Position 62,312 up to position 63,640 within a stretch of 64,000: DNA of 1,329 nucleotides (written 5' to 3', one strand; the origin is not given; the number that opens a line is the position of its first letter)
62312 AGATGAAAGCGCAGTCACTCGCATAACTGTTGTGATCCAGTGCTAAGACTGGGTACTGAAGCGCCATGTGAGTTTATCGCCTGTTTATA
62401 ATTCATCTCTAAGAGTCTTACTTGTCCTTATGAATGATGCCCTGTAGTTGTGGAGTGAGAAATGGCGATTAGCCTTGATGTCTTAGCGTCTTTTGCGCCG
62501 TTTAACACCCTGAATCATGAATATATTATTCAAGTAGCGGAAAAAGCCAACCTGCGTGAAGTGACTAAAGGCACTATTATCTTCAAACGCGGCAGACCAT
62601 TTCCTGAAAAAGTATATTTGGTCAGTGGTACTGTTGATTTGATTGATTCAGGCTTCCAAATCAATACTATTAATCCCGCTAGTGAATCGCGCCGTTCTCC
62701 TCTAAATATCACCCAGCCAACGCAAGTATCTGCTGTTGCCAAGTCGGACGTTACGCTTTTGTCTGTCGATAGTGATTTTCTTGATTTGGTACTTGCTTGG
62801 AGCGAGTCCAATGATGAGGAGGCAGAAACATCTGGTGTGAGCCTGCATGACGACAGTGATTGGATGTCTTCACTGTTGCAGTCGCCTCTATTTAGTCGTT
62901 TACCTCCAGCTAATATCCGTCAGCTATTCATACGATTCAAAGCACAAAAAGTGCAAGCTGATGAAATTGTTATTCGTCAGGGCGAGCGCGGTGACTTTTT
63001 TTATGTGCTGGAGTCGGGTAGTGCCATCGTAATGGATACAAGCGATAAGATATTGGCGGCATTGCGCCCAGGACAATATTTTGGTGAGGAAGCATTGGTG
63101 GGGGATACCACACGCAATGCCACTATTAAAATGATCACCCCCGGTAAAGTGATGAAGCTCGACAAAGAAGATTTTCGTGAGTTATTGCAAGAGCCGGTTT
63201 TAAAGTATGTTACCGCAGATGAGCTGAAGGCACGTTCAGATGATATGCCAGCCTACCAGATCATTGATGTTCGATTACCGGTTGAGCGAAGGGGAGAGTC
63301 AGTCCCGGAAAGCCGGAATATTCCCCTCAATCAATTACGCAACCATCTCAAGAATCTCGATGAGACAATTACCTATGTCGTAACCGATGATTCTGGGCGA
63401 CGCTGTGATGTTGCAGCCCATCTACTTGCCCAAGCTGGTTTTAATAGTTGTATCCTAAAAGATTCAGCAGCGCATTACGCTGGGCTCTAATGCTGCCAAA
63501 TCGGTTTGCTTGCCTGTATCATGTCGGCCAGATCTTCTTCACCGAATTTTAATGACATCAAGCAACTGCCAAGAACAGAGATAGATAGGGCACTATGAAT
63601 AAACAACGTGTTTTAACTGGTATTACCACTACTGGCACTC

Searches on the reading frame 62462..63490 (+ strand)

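Call 60: search_protein_families(library=pfam, proteins=[window:62462-63490:+], max_evalue=0.0001)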
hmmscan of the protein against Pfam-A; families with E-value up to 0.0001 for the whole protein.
window:62462-63490:+ (342 aa): 2 families
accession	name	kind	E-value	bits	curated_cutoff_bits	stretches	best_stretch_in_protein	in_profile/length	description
PF00027.35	cNMP_binding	-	7.9e-26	90.3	27.5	1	162-244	2-88/89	Cyclic nucleotide-binding domain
PF00581.25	Rhodanese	-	1.2e-09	39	22.2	1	251-333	1-93/102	Rhodanese-like domain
